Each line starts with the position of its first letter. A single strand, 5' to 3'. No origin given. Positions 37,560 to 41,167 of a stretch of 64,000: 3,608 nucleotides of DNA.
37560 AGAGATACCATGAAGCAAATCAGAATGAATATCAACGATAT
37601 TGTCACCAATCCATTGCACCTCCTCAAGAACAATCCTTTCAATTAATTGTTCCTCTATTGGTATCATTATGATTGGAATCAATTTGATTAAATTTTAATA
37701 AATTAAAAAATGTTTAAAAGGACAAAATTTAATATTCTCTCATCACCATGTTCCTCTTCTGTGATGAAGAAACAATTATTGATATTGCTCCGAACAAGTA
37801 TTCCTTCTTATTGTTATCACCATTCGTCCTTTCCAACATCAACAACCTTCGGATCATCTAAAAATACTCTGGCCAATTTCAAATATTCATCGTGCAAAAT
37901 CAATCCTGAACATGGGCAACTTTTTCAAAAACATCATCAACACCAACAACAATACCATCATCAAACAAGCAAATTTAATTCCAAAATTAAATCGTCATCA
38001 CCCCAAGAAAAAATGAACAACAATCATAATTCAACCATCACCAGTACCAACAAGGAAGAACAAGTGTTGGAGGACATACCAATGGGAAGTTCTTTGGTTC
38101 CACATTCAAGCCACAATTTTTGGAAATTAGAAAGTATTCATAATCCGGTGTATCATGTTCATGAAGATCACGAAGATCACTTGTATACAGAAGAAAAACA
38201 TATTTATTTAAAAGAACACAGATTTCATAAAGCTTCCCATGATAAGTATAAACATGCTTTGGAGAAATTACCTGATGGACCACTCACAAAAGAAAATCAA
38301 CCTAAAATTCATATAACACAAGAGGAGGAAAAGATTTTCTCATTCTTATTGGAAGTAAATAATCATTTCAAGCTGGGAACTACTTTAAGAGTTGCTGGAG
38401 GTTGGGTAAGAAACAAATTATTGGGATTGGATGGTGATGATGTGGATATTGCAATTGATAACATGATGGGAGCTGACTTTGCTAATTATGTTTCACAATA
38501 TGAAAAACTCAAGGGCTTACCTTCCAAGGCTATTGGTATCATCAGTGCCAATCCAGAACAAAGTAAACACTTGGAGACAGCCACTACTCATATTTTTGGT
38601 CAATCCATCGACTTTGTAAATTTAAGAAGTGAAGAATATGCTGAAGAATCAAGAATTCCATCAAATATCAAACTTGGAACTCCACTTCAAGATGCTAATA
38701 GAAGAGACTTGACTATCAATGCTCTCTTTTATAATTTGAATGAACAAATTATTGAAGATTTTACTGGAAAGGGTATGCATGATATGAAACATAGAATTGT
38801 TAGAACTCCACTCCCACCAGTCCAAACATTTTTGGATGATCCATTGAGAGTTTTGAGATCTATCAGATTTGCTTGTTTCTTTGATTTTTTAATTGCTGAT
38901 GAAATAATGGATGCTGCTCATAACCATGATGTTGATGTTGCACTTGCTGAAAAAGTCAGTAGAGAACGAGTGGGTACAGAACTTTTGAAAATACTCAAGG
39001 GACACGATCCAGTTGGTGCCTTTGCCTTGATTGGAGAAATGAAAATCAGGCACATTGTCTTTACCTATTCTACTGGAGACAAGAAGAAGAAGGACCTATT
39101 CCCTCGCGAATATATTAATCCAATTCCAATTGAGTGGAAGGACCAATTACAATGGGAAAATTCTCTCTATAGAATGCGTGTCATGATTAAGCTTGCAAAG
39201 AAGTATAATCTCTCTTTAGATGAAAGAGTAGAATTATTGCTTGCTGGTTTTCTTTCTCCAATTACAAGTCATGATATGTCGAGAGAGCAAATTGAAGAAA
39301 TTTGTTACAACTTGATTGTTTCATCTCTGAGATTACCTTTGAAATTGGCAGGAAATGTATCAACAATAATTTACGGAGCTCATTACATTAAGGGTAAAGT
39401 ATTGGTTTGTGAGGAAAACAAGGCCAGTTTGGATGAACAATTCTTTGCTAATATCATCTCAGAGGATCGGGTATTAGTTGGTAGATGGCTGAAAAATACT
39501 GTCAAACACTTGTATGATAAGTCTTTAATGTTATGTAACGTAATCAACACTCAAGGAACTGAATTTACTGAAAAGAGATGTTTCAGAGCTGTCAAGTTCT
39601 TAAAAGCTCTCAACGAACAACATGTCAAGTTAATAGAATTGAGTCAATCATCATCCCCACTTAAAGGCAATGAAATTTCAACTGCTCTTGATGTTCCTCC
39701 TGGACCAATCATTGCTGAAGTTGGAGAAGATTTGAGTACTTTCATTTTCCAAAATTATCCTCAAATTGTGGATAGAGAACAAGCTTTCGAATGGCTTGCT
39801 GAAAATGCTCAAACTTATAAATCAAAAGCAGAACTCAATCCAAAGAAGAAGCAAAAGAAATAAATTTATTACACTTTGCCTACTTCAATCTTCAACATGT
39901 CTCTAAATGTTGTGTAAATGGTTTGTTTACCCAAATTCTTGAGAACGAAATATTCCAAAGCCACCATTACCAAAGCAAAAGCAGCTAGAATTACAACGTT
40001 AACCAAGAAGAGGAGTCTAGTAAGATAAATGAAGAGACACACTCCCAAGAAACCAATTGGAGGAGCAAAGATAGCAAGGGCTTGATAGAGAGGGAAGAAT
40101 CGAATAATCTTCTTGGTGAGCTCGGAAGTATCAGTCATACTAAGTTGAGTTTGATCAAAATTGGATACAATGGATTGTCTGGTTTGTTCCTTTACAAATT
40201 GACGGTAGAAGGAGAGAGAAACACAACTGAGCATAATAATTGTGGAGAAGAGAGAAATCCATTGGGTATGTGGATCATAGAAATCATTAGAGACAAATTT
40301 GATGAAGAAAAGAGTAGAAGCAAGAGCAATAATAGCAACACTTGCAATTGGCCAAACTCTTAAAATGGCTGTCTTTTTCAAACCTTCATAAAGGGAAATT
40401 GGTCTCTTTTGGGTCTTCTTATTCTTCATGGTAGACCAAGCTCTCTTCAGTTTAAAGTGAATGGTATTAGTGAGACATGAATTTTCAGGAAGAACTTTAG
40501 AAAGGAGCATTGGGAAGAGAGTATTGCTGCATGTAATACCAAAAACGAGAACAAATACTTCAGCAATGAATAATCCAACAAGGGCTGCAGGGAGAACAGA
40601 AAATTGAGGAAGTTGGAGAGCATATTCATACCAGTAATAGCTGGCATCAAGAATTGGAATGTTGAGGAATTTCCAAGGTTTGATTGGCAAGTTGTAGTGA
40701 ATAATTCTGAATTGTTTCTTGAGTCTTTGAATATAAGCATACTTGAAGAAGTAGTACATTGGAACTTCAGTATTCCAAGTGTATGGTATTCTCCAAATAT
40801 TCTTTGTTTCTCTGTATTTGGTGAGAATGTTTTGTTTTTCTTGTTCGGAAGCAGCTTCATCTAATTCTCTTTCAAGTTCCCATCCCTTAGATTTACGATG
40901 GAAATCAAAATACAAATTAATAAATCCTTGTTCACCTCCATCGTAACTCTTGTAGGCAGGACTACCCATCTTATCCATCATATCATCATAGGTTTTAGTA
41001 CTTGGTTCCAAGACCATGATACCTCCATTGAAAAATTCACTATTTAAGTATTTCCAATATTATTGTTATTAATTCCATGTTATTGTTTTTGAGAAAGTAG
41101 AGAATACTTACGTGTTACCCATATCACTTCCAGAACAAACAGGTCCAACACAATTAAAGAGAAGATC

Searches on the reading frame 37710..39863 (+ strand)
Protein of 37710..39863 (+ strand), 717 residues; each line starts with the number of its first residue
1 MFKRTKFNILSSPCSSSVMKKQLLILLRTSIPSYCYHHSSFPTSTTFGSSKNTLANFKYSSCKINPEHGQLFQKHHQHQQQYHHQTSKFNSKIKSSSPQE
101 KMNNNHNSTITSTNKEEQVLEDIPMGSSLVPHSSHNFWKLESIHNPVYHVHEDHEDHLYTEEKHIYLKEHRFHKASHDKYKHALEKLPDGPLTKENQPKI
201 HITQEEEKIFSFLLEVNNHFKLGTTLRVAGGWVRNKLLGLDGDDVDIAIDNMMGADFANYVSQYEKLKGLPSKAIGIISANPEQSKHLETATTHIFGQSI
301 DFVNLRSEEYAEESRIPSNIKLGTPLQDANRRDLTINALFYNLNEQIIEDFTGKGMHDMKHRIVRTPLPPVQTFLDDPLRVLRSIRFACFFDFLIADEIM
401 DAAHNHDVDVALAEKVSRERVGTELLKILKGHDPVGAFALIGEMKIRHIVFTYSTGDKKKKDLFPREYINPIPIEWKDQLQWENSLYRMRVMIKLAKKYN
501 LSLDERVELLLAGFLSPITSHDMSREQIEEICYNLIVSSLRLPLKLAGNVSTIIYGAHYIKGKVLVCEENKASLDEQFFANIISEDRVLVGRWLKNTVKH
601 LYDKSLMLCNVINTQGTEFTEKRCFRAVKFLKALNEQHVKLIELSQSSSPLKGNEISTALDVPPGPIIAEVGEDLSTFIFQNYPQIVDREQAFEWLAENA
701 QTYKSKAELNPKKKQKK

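Call 30: search_protein_families(library=pfam, proteins=[window:37710-39863:+], max_evalue=0.01)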
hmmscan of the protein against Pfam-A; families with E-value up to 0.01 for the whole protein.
window:37710-39863:+ (717 aa): 2 families
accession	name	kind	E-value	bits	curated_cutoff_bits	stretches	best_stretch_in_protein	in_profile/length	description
PF01743.26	PolyA_pol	-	1.9e-25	90.1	23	1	226-365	1-126/126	Poly A polymerase head domain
PF12627.12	PolyA_pol_RNAbd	-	0.0029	17.8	22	1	414-451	20-57/64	Probable RNA and SrmB- binding site of polymerase A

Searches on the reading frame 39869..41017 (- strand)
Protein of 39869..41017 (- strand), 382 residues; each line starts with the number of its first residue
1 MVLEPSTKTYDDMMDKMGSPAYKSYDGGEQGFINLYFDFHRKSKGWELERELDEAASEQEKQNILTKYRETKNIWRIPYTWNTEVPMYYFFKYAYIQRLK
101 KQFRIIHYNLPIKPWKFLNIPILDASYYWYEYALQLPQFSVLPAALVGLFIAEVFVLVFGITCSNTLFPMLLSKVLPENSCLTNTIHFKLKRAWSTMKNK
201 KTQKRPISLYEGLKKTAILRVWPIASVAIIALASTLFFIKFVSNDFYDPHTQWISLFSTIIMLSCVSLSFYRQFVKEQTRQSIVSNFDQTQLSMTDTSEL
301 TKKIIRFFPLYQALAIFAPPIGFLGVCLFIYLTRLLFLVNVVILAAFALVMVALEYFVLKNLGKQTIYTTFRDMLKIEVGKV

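Call 30: search_protein_families(library=pfam, proteins=[window:39869-41017:-], max_evalue=0.01)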
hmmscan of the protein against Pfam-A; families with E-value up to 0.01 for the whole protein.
window:39869-41017:- (382 aa): 1 family
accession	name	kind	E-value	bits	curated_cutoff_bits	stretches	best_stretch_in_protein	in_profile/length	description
PF01501.26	Glyco_transf_8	-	0.00013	22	24.3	1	26-116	193-250/253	Glycosyl transferase family 8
